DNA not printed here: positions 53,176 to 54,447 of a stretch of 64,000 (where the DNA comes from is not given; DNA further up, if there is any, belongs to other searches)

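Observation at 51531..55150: Five-gene cassette: sce7726-like PD-(D/E)xK + Beta/sce7725-like + Zn-ribbon-RES + two acidic small ORFs; candidate undescribed abortive-infection system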

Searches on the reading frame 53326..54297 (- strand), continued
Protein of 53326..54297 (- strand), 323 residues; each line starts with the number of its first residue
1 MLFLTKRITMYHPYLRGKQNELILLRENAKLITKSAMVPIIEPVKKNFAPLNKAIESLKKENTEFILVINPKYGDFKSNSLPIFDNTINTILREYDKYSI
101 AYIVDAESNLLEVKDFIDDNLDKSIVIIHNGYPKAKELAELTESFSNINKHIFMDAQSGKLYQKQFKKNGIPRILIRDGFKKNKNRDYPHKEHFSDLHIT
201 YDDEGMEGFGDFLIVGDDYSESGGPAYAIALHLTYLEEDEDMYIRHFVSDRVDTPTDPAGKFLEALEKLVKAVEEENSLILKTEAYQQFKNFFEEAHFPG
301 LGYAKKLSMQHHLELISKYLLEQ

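Call 52: fold_search(model_id=the predicted structure, library=viral)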
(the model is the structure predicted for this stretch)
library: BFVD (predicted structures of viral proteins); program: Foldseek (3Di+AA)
matches with E <= 10: 694; with E <= 0.001: 2
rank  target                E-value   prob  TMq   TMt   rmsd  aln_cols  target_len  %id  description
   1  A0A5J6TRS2            8.0e-08  1.00  0.65  0.56   6.0       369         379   15  Uncharacterized protein [Gordonia phage Powerball]
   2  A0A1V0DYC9            2.7e-04  0.89  0.26  0.22  13.6       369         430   11  Queuosine tRNA-ribosyltransferase [Dinoroseobacter phage vB_DshS-R5C]
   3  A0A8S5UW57            2.1e-03  1.00  0.43  0.33   6.3       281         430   12  Endoglucanase, glycoside hydrolase family 5, TIM barrel, HYDROLASE.1A [Siphoviridae sp. ctgaU3]
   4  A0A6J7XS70            4.2e-03  0.57  0.27  0.17  17.4       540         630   10  B12-binding_like domain containing protein [uncultured Caudovirales phage]
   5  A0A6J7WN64            6.8e-03  0.99  0.42  0.51   7.5       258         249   12  Luciferase-like domain containing protein [uncultured Caudovirales phage]
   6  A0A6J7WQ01            8.6e-03  0.99  0.40  0.48   5.8       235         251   13  Luciferase-like domain containing protein [uncultured Caudovirales phage]
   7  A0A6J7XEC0            8.6e-03  0.95  0.48  0.31   7.9       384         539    8  Uncharacterized protein [uncultured Caudovirales phage]
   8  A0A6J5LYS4            9.7e-03  0.95  0.44  0.46   9.1       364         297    8  Uncharacterized protein [uncultured Caudovirales phage]
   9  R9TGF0                1.4e-02  0.80  0.43  0.32   9.7       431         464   10  Uncharacterized protein [Vibrio phage nt-1]
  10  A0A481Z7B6            1.4e-02  0.25  0.26  0.22  16.3       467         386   10  NAD dependent epimerase/dehydratase [Pithovirus LCPAC201]
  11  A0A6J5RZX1            2.4e-02  0.95  0.39  0.46   5.8       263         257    9  Uncharacterized protein [uncultured Caudovirales phage]
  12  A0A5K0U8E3            2.8e-02  0.54  0.25  0.18   9.0       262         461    8  Calcineurin-like phosphoesterase domain-containing protein [Yasminevirus sp. GU-2018]
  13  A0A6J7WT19            3.2e-02  0.16  0.21  0.18  20.6       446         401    7  RfaG Glycosyltransferase [uncultured Caudovirales phage]
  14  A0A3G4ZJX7            3.4e-02  0.96  0.32  0.36   4.3       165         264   16  Glycerophosphodiester phosphodiesterase [Terrestrivirus sp.]
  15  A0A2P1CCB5            3.4e-02  0.82  0.31  0.13  13.8       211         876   10  (no name in the UniProt tables at hand)
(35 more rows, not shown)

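Call 55: search_protein_families(library=pfam, proteins=[L083:5001-5957:+, L083:4306-4995:+, L083:6001-6513:+, L086:3014-3955:+, L086:2127-3032:+, L086:3956-4957:+, L086:4947-5834:+, window:53326-54270:-], max_evalue=10)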
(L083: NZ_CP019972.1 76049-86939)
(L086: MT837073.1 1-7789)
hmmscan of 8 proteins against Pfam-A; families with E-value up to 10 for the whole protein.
L083:5001-5957:+ (318 aa): 0 families

L083:4306-4995:+ (229 aa): 1 family
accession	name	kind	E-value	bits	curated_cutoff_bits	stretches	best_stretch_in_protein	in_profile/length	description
PF12946.13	EGF_MSP1_1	-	0.085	13.3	27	1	42-54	13-25/37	MSP1 EGF domain 1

L083:6001-6513:+ (170 aa): 5 families
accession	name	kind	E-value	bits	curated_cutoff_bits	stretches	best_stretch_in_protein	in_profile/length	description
PF00583.31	Acetyltransf_1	-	3e-07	31.2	20.7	1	37-142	16-111/116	Acetyltransferase (GNAT) family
PF13508.13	Acetyltransf_7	-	0.019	15.8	27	1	53-125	5-63/84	Acetyltransferase (GNAT) domain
PF13302.13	Acetyltransf_3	-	0.048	14.8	25.4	1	3-148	4-138/138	Acetyltransferase (GNAT) domain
PF13527.13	Acetyltransf_9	-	0.15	12.5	25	1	3-123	2-105/127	Acetyltransferase (GNAT) domain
PF13523.12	Acetyltransf_8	-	0.2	11.7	27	1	93-155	82-145/145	Acetyltransferase (GNAT) domain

L086:3014-3955:+ (313 aa): 1 family
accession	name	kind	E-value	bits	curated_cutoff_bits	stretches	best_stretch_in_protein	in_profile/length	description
PF01553.26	Acyltransferase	-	0.18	12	23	1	101-133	79-111/132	Acyltransferase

L086:2127-3032:+ (301 aa): 1 family
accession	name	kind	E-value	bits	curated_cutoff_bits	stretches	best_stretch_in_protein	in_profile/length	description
PF09548.15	Spore_III_AB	-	0.023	15.2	32.5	1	210-286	55-133/170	Stage III sporulation protein AB (spore_III_AB)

L086:3956-4957:+ (333 aa): 1 family
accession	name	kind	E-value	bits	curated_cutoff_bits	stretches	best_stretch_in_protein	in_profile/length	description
PF08808.17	RES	-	7.7e-15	55.7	23.2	1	176-323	18-147/157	RES domain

L086:4947-5834:+ (295 aa): 1 family
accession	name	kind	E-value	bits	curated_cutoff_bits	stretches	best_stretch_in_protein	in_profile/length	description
PF11185.13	DUF2971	-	2.5e-09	38.8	22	1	127-218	1-89/89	Protein of unknown function (DUF2971)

window:53326-54270:- (314 aa): 3 families
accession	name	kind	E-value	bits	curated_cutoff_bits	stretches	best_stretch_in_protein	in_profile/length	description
PF03026.21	CM1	-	0.13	12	27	1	23-67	60-104/235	Influenza C virus M1 protein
PF12138.14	Spherulin4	-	0.2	11.6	30.2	1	32-85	8-60/239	Spherulation-specific family 4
PF05161.18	MOFRL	-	0.32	11.7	28.3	1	213-282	18-90/106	MOFRL family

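Call 56: search_protein_families(library=ncbifam, proteins=[L083:5001-5957:+, L083:4306-4995:+, L083:6001-6513:+, L086:4947-5834:+], max_evalue=0.1)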
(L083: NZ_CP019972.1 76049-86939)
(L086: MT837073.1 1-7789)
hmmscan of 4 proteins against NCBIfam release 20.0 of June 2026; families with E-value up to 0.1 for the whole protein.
L083:5001-5957:+ (318 aa): 1 family
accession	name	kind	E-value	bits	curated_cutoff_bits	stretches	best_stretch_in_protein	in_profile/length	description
NF033831.1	sce7725_fam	subfamily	3e-101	339.2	60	1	2-297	1-312/312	sce7725 family protein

L083:4306-4995:+ (229 aa): 0 families

L083:6001-6513:+ (170 aa): 5 families
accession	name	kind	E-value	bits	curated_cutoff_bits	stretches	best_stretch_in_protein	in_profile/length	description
TIGR02406.1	ectoine_EctA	equivalog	0.00019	21.5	120.6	1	47-136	23-112/157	diaminobutyrate acetyltransferase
NF040503.1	resist_ArsN1a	equivalog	0.0017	18.1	170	1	92-153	78-139/159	arsinothricin resistance N-acetyltransferase ArsN1 family A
NF000358.1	sat2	exception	0.0023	17.8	360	1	90-156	83-149/174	streptothricin N-acetyltransferase Sat2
NF002959.0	PRK03624.1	equivalog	0.07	12.8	124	0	93-153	75-135/147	GNAT family acetyltransferase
NF033074.0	AAC_6p_Ib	exception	0.092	12.4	400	0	78-156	83-163/184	AAC(6')-Ib family aminoglycoside 6'-N-acetyltransferase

L086:4947-5834:+ (295 aa): 0 families

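Call 83: search_protein_families(library=phrogs, proteins=[window:53326-54270:-], max_evalue=0.01)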
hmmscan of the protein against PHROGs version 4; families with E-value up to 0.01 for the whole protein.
window:53326-54270:- (314 aa): 2 families
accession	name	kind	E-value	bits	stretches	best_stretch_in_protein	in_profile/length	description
phrog_34524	-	unknown function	9.5e-85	285.8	1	1-310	1-321/328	-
phrog_9307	-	unknown function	0.0029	18.8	1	105-159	66-120/125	-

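Call 105: find_related_loci(query=A7, collection=metagenome_contigs, flank=5000)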
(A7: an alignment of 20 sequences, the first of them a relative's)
Query A7 (313 aa) in metagenome_contigs; peptide patterns used: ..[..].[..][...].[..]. (x = any residue, [..] = any of these).
600 stretches matched a pattern (row limit reached: there are more); 577 encode a relative of the query (tblastn E <= 1e-3); the best 80 are kept; 80 distinct loci.
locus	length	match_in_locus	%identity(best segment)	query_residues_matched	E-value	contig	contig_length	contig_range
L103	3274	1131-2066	35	1-310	2e-60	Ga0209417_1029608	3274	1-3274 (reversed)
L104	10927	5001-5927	36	1-309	2e-57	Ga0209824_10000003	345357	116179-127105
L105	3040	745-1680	36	1-310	1e-56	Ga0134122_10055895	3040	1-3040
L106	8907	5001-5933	34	1-309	2e-54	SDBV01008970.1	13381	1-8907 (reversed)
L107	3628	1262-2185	35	1-309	1e-53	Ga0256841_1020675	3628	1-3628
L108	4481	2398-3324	33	1-312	3e-53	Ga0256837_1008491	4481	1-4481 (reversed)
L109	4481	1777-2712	35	1-311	4e-53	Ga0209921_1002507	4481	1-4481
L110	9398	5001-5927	33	1-312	1e-52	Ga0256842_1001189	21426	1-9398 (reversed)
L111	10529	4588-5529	34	1-309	1e-52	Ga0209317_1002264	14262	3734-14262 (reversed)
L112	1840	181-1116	35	1-309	1e-53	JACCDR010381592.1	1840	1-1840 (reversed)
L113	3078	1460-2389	36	1-309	6e-51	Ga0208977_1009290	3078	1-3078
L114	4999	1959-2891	34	1-310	6e-51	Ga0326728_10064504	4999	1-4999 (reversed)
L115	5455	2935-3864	35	1-311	1e-50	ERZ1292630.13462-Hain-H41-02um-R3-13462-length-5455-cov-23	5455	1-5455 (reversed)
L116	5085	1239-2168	35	1-311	1e-50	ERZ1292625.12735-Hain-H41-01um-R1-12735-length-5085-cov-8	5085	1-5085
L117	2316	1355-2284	33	1-311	2e-50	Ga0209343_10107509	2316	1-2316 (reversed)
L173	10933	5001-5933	36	1-309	9e-46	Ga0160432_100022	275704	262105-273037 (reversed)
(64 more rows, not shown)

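Call 108: search_protein_families(library=pfam, proteins=[L173:6023-6637:+, L173:7280-8257:-, L173:4103-4993:+], max_evalue=1)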
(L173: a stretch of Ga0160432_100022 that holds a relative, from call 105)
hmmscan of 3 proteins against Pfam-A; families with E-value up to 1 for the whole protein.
L173:6023-6637:+ (204 aa): 3 families
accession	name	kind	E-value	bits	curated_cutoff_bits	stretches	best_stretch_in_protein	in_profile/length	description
PF18734.6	HEPN_AbiU2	-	2.4e-07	30.8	26.8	1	61-173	44-168/193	AbiU2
PF17193.9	MukF_C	-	0.03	15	27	1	105-180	15-91/158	MukF C-terminal domain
PF13050.11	DUF3911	-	0.17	12.5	25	0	68-93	10-35/78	Protein of unknown function (DUF3911)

L173:7280-8257:- (325 aa): 1 family
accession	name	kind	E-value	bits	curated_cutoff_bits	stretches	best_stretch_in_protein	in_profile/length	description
PF10990.13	DUF2809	-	0.2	12.8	29.3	1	164-212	10-58/86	Protein of unknown function (DUF2809)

L173:4103-4993:+ (296 aa): 1 family
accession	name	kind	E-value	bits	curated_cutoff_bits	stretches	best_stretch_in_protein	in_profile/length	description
PF09447.15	Cnl2_NKP2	-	0.04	14.4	27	0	81-103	3-25/65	Cnl2/NKP2 family protein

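Call 111: search_protein_families(library=padloc, alignment_id=A8, max_evalue=0.00001)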
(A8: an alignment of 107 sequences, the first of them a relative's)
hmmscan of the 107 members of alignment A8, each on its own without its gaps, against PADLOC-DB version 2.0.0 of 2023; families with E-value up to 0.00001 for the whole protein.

A. member 1, L005:4294-5553:+ (419 aa): 0 families

B. families by the number of members that match (of 107 scanned): 310 families (the first 25 are shown)
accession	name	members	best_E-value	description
PDLC03189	Specificity_I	6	7.2e-113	Type I specificity subunit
PDLC03169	Specificity_I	6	1.2e-97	Type I specificity subunit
PDLC03084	Specificity_I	6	1.8e-89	Type I specificity subunit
PDLC03127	Specificity_I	6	1.1e-81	Type I specificity subunit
PDLC03153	Specificity_I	6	2.1e-75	Type I specificity subunit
PDLC03107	Specificity_I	6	1.9e-74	Type I specificity subunit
PDLC03162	Specificity_I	6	1.1e-73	Type I specificity subunit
PDLC03069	Specificity_I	6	1.5e-71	Type I specificity subunit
PDLC03117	Specificity_I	6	2.6e-69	Type I specificity subunit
PDLC03062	Specificity_I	6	1.7e-68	Type I specificity subunit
PDLC03079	Specificity_I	6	5.8e-67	Type I specificity subunit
PDLC03076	Specificity_I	6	1.4e-66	Type I specificity subunit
PDLC03119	Specificity_I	6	1.6e-66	Type I specificity subunit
PDLC03179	Specificity_I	6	2e-60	Type I specificity subunit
PDLC03109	Specificity_I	6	9.7e-57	Type I specificity subunit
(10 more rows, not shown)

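Call 113: search_protein_families(library=padloc, proteins=[L173:6023-6637:+, L083:6001-6513:+, L083:4306-4995:+], max_evalue=0.001)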
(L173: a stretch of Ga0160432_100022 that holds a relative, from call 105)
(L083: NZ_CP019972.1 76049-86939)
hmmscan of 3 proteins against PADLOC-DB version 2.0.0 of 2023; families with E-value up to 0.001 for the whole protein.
L173:6023-6637:+ (204 aa): 0 families

L083:6001-6513:+ (170 aa): 0 families

L083:4306-4995:+ (229 aa): 0 families

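Call 114: find_related_loci(query=A1, collection=viral_contigs, flank=6000)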
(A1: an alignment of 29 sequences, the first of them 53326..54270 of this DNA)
Query A1 (314 aa) in viral_contigs; peptide patterns used: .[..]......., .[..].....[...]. (x = any residue, [..] = any of these).
43 stretches matched a pattern; 32 encode a relative of the query (tblastn E <= 1e-3); 32 distinct loci.
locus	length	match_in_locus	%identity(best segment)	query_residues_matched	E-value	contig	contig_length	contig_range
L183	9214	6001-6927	46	1-311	3e-87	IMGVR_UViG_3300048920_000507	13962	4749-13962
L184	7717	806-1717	45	1-305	3e-84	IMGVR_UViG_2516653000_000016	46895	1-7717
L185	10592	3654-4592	42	1-313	6e-80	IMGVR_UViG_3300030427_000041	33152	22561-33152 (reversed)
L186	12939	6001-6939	42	1-313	6e-80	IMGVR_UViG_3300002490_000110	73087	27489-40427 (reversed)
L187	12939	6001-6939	42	1-313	6e-80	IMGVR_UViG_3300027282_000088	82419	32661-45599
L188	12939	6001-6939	42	1-313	6e-80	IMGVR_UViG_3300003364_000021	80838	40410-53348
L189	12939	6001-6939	42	1-313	6e-80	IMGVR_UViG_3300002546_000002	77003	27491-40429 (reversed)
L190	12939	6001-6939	42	1-313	6e-80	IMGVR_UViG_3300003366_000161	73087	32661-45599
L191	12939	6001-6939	42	1-313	6e-80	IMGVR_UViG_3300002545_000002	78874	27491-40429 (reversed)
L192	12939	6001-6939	42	1-313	6e-80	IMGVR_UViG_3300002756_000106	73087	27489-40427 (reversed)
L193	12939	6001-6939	42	1-313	6e-80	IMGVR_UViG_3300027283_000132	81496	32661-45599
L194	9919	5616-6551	43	1-311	1e-76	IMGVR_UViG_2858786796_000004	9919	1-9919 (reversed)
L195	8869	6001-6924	38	1-311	1e-61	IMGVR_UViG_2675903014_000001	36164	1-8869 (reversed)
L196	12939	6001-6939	42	1-313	6e-80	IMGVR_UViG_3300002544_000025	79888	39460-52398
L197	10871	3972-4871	38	1-311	3e-52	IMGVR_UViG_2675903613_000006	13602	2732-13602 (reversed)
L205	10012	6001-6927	32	1-310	2e-44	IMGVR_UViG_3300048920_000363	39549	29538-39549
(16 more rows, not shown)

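Call 121: search_solved_structures(query=L195:6969-7514:+, max_evalue=1)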
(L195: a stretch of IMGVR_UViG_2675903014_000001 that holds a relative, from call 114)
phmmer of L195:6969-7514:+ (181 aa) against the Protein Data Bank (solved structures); distinct sequences matched with E-value up to 1: 1.
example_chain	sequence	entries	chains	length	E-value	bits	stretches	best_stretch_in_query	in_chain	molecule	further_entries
1aqu_A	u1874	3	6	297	0.22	14.5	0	63-88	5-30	ESTROGEN SULFOTRANSFERASE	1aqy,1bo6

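Call 122: search_solved_structures(query=L205:7009-8487:+, max_evalue=0.01)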
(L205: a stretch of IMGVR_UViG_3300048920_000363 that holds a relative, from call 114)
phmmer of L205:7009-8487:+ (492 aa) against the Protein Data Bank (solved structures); distinct sequences matched with E-value up to 0.01: 14.
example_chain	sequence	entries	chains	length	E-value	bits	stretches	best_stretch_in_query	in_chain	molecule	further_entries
8ux9_B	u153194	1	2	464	1.1e-15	60.7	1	339-486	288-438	AriA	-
8v45_A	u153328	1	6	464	1.2e-15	60.6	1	339-486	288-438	AriA antitoxin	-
8v46_A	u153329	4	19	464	3.1e-15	59.2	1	339-486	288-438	AriA antitoxin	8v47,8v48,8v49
8wd9_D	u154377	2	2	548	8e-06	28.1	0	408-485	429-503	Probable dipeptide-transport ATP-binding protein ABC transporter DppD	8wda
8j5q_D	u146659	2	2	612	2.7e-05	26.4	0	320-479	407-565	Uncharacterized ABC transporter ATP-binding protein Rv1281c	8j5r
8wdb_D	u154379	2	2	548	5.4e-05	25.4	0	408-485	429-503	Probable dipeptide-transport ATP-binding protein ABC transporter DppD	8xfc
8j5s_D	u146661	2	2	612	0.00018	23.7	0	320-479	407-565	Uncharacterized ABC transporter ATP-binding protein Rv1281c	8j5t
9n69_A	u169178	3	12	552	0.00029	23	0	433-488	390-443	AAA family ATPase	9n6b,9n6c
6n9l_A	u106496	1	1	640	0.0016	20.6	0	402-485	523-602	UvrABC system protein A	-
9e8z_C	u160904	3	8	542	0.0016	20.5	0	236-476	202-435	Retron Ec83 probable ATPase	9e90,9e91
9vkz_A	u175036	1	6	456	0.0047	19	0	433-486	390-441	Retron Ec78 probable ATPase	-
9vh1_D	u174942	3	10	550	0.0072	18.4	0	433-486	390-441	Retron Ec78 probable ATPase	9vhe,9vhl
22bu_B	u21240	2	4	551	0.0073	18.4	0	433-486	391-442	AAA family ATPase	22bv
7mbz_C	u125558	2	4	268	0.0088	18.1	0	391-485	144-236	ABC transporter, ATP-binding protein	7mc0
